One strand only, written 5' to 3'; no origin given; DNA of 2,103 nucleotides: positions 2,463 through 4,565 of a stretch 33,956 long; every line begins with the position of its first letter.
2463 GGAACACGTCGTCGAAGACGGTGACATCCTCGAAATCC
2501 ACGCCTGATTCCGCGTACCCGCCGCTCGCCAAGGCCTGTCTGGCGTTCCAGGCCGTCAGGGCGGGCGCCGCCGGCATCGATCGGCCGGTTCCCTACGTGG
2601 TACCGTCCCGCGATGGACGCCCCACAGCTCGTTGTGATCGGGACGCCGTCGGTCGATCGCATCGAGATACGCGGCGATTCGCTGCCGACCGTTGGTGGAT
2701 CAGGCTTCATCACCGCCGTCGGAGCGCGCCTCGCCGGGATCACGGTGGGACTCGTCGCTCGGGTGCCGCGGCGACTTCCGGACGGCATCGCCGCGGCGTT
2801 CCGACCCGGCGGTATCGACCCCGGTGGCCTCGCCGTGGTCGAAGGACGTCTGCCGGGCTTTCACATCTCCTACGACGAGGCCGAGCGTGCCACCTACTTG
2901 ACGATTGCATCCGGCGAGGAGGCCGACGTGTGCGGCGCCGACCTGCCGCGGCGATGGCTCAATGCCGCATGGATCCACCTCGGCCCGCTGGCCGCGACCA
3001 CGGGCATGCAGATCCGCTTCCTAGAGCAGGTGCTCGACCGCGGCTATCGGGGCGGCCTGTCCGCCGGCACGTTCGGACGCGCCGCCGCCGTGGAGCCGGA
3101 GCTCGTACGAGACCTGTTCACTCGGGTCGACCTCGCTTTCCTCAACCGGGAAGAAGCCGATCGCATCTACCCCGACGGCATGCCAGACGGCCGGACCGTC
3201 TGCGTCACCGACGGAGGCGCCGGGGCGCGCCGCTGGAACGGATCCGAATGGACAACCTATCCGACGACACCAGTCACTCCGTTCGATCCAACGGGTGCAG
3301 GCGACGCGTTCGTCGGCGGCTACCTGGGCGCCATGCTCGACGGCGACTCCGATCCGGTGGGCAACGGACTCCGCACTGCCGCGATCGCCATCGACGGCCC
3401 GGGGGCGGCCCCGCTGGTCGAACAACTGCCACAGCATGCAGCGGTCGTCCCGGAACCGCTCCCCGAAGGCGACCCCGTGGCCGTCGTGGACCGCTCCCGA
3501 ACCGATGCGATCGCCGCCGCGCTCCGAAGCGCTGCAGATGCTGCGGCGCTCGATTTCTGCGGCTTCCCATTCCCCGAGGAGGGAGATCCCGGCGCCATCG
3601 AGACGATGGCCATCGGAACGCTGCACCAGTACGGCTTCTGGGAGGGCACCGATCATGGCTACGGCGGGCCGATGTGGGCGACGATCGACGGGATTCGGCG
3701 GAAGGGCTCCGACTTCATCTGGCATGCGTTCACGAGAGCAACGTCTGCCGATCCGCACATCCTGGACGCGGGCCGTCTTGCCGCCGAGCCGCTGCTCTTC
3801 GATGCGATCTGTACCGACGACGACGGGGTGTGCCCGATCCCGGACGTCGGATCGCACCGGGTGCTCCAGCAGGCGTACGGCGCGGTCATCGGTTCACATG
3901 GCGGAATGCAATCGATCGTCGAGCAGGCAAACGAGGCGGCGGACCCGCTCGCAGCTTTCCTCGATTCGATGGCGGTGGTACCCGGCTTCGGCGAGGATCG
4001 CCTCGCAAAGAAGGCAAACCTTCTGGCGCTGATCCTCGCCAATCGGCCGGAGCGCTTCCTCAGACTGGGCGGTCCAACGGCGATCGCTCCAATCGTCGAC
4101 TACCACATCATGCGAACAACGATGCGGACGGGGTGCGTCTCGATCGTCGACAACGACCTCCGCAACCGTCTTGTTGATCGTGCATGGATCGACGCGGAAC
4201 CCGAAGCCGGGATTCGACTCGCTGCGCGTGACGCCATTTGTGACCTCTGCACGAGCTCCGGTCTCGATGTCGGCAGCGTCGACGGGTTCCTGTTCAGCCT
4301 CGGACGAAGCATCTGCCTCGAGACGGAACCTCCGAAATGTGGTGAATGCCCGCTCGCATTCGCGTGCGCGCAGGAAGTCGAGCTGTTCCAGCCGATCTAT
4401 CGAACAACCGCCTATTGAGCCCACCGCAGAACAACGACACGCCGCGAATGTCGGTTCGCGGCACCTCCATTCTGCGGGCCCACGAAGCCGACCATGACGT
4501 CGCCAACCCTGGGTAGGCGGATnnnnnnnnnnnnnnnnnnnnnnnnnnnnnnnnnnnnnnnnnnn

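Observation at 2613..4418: PfkB kinase fused to a QNG1(DUF2419)/HhH-GPD-like Fe-S glycosylase: possible one-polypeptide nucleoside salvage route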

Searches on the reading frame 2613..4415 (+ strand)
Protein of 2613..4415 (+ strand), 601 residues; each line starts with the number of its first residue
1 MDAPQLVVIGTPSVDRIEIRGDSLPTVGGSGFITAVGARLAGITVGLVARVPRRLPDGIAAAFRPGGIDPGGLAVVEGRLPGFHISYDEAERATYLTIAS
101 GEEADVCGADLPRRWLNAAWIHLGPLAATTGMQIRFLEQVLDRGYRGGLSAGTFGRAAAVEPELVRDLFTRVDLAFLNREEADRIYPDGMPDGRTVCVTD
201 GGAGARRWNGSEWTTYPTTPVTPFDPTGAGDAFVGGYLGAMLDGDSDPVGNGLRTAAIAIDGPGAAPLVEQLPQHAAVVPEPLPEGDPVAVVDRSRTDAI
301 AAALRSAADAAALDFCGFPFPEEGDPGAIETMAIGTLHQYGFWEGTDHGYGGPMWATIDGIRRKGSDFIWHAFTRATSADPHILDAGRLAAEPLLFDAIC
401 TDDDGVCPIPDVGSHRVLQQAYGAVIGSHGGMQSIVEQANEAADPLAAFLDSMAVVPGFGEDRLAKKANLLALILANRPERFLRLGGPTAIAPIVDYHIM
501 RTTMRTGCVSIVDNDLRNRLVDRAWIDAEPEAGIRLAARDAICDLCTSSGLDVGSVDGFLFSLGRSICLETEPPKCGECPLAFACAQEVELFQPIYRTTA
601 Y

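Call 3: search_protein_families(library=pfam, proteins=[window:2613-4415:+], max_evalue=1)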
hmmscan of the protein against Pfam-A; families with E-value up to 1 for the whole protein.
window:2613-4415:+ (601 aa): 1 family
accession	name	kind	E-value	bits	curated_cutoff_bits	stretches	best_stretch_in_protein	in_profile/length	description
PF00294.29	PfkB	-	9e-11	42.1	25.8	1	27-265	35-295/302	pfkB family carbohydrate kinase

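Call 4: search_protein_families(library=ncbifam, proteins=[window:2613-4415:+], max_evalue=1)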
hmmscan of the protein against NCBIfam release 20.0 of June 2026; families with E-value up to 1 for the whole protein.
window:2613-4415:+ (601 aa): 13 families
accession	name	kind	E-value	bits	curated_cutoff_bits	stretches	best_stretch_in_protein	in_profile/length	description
NF053626.1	RibKinHalex1628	equivalog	1.6e-09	37.7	330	1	168-255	173-264/293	ATP-dependent ribose-1-phosphate kinase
NF007321.0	PRK09813.1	equivalog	6.3e-08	32.4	247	1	154-260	142-255/261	fructoselysine 6-kinase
NF041332.1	KDG_KDGal_kin_Halo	equivalog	2.8e-07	30.3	440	1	193-257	223-285/320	bifunctional 2-dehydro-3-deoxygluconokinase/2-dehydro-3-deoxygalactonokinase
NF006957.1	PRK09434.1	equivalog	4e-07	29.8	450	1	194-242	213-261/302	fructokinase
TIGR02152.1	D_ribokin_bact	equivalog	2.2e-06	27.2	299.65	1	194-266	213-287/298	ribokinase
TIGR04382.1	myo_inos_iolC_N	equivalog_domain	7.9e-06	25.3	300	1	195-267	222-297/309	5-dehydro-2-deoxygluconokinase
TIGR03168.1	1-PFK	subfamily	0.0023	16.9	216.4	1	194-247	214-267/305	hexose kinase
NF049991.1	TagKinase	equivalog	0.005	15.7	420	1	196-244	229-278/321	tagatose kinase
TIGR03828.1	pfkB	equivalog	0.0066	15.5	292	1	194-248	214-268/305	1-phosphofructokinase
NF008353.0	PRK11142.1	equivalog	0.027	14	341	1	194-269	216-293/307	ribokinase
NF040938.1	KDG_KDGal_kin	equivalog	0.066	12.3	400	1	194-246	216-268/305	bifunctional 2-dehydro-3-deoxygluconokinase/2-dehydro-3-deoxygalactonokinase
NF052444.1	DhDoxglucKinKdgK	equivalog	0.26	10.7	400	1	224-266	252-296/303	2-dehydro-3-deoxygluconokinase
TIGR01084.1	mutY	equivalog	0.31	10.6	286.5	1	557-587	179-208/277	A/G-specific adenine glycosylase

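Call 5: search_solved_structures(query=window:2613-4415:+, max_evalue=1, show_alignments=2)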
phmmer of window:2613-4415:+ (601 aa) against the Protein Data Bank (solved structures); distinct sequences matched with E-value up to 1: 20.
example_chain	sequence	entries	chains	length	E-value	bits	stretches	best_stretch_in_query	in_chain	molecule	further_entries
3i3y_A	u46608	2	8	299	4.1e-06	29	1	157-265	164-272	Carbohydrate kinase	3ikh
3kd6_A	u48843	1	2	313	0.00058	21.9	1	6-242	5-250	Carbohydrate kinase, PfkB family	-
1v19_A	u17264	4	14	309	0.007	18.3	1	26-255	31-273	2-KETO-3-DEOXYGLUCONATE KINASE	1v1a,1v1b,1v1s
8cqx_A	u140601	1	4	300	0.0084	18.1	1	194-268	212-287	Ribokinase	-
6znx_A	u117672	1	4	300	0.0096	17.9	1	194-268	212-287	Ribokinase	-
3hj6_A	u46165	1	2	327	0.014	17.4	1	194-267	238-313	Fructokinase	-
2nwh_A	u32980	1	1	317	0.053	15.4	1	197-261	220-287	carbohydrate kinase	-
3iq0_A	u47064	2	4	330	0.054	15.4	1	194-240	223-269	putative Ribokinase II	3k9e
6ui1_B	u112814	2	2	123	0.075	14.9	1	20-101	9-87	ciA-H7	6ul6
1vm7_A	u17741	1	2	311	0.083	14.8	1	194-265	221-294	ribokinase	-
9ea9_F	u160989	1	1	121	0.089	14.7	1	20-101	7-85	Nanobody ciA-H7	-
9ish_D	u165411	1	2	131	0.13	14.1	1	19-105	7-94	Nanobody 32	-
3h49_A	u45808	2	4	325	0.23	13.3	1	194-266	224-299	Ribokinase | Uncharacterized sugar kinase ydjH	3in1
5ey7_A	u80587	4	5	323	0.28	13.1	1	196-239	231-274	Fructokinase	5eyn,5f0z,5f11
3ewm_A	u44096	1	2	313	0.28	13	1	180-242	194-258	Uncharacterized sugar kinase PH1459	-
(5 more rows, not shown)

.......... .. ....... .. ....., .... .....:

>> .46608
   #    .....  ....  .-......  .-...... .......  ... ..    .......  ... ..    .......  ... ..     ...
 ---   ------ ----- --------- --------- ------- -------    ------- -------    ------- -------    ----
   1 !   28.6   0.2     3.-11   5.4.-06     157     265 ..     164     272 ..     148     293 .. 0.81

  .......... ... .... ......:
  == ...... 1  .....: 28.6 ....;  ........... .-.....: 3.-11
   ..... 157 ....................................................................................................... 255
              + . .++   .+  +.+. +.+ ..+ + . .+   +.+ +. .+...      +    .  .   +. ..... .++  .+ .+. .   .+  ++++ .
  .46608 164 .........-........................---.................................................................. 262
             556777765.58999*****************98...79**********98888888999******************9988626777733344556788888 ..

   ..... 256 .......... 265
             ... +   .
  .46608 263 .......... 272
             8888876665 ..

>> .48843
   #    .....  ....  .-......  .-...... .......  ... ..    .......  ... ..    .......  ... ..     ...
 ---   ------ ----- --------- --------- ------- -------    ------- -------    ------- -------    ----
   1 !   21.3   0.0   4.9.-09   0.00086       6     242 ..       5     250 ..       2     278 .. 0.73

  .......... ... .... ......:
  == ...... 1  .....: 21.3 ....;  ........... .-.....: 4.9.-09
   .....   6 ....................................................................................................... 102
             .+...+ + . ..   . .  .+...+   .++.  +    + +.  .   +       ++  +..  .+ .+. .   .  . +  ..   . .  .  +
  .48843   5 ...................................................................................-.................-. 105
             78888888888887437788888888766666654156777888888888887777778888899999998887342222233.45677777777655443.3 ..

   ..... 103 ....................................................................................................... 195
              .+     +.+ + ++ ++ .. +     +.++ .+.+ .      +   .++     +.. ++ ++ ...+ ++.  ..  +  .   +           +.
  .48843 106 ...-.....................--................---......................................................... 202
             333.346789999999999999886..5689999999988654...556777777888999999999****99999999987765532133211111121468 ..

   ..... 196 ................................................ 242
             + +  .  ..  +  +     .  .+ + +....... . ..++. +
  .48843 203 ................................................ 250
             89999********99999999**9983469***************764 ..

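Call 62: predict_structure(alignment_id=A4)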
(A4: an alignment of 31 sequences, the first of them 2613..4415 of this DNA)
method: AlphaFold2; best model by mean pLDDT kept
length: 601 residues; sequences in the alignment: 31
mean_pLDDT: 89.3   pTM: 0.55
mean pLDDT of the five models: 89.3, 89.2, 88.7, 88.3, 87.8
residues with pLDDT >= 90: 386; 70-90: 181; 50-70: 18; < 50: 16
segments of 3 or more residues with pLDDT < 50: 275-285, 598-601
pLDDT, mean of each block of 10 residues (from residue 1): 89 92 91 97 96 86 89 89 89 86 91 95 92 97 97 92 96 96 93 93 93 92 90 98 95 96 94 52 57 93 76 70 93 93 82 91 92 95 96 96 95 91 93 97 94 91 88 91 80 89 94 90 86 91 93 87 86 88 89 58 41
secondary structure, 60 per line:
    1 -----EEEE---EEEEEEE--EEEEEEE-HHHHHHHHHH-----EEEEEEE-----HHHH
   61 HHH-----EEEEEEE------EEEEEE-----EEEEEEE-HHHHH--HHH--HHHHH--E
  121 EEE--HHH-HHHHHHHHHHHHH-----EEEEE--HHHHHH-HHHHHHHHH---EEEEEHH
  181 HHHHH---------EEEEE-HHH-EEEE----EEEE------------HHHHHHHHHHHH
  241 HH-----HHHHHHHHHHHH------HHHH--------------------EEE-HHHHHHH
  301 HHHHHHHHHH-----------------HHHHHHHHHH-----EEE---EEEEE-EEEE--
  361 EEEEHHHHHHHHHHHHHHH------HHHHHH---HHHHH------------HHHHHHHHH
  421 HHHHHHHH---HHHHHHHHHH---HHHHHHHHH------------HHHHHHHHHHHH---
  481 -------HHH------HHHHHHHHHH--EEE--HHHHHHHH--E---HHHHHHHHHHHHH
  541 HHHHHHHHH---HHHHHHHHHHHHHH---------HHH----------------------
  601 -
elements in order: E6-9 E13-19 E22-28 H30-39 E45-51 H57-63 E69-75 E82-87 E93-99 H101-105 H113-117 E120-123 H130-142 E148-152 H155-160 H162-170 E174-178 H179-185 E195-199 E205-208 E213-216 H229-242 H248-259 H266-269 E290-292 H294-310 H328-337 E343-345 E349-353 E355-358 E361-364 H365-379 H386-391 H395-399 H412-428 H432-441 H445-453 H466-477 H497-506 E509-511 H514-521 H528-549 H553-566

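Call 65: fold_search(model_id=the predicted structure, library=pdb)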
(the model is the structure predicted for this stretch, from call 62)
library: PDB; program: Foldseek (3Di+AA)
matches with E <= 10: 818; with E <= 0.001: 340
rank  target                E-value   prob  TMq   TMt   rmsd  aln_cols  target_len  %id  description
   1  3kd6_A                1.9e-14  1.00  0.40  0.77   3.6       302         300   20  Crystal Structure of Nucleoside Kinase from Chlorobium tepidum in Complex with AMP (released 2009-11-03)
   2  3kd6_B                3.2e-14  1.00  0.40  0.78   3.0       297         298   22  Crystal Structure of Nucleoside Kinase from Chlorobium tepidum in Complex with AMP (released 2009-11-03)
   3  8cqx_A                3.3e-14  1.00  0.36  0.68   5.0       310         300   20  Ribokinase from T.sp mutant A92G (released 2023-04-05)
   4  1v19_A                3.7e-14  1.00  0.38  0.72   3.7       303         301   22  2-KETO-3-DEOXYGLUCONATE KINASE FROM THERMUS THERMOPHILUS (released 2004-04-14)
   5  1v1b_A                5.7e-14  1.00  0.39  0.73   3.8       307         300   22  2-KETO-3-DEOXYGLUCONATE KINASE FROM THERMUS THERMOPHILUS WITH BOUND ATP (released 2004-04-14)
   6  6znx_B                5.7e-14  1.00  0.34  0.64   5.3       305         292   22  Ribokinase from Thermus Species (released 2020-07-15)
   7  5byc_B                6.0e-14  1.00  0.37  0.67   4.7       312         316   18  Crystal structure of human ribokinase in C2 spacegroup (released 2016-06-15)
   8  9zpu_A                9.2e-14  1.00  0.37  0.68   5.2       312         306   21  Crystal Structure of a Ribokinase from Brucella suis in complex with ADP (released 2025-12-31)
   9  5byd_A                1.1e-13  1.00  0.37  0.66   4.7       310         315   18  Crystal structure of human ribokinase in P21 spacegroup (released 2016-06-15)
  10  5byf_B                1.2e-13  1.00  0.38  0.68   4.6       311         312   18  Crystal structure of human ribokinase in complex with AMP (released 2016-06-15)
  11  6znx_A                1.2e-13  1.00  0.36  0.67   4.6       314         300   20  Ribokinase from Thermus Species (released 2020-07-15)
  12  5c41_A                1.2e-13  1.00  0.38  0.68   4.3       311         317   18  Crystal structure of human ribokinase in complex with AMPPCP in P21 spacegroup and with 4 protomers (released 2016-06-15)
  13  5c3y_I                1.3e-13  1.00  0.38  0.69   4.4       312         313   18  Structure of human ribokinase crystallized with AMPPNP (released 2016-06-15)
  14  9a6b_A                1.4e-13  1.00  0.35  0.67   4.8       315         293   18  Integrative model of RBSK-GUDB by crosslinking MS and deep learning (released 2024-09-18)
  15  2fv7_A                1.7e-13  1.00  0.37  0.68   4.8       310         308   18  Crystal structure of human ribokinase (released 2006-02-28)
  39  7vva_A                8.7e-13  1.00  0.35  0.65   5.2       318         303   16  Pseudouridine bound structure of Pseudouridine kinase (PUKI) from Escherichia coli strain B (released 2022-04-06)
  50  7vva_C                1.4e-12  1.00  0.37  0.69   4.8       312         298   16  Pseudouridine bound structure of Pseudouridine kinase (PUKI) from Escherichia coli strain B (released 2022-04-06)
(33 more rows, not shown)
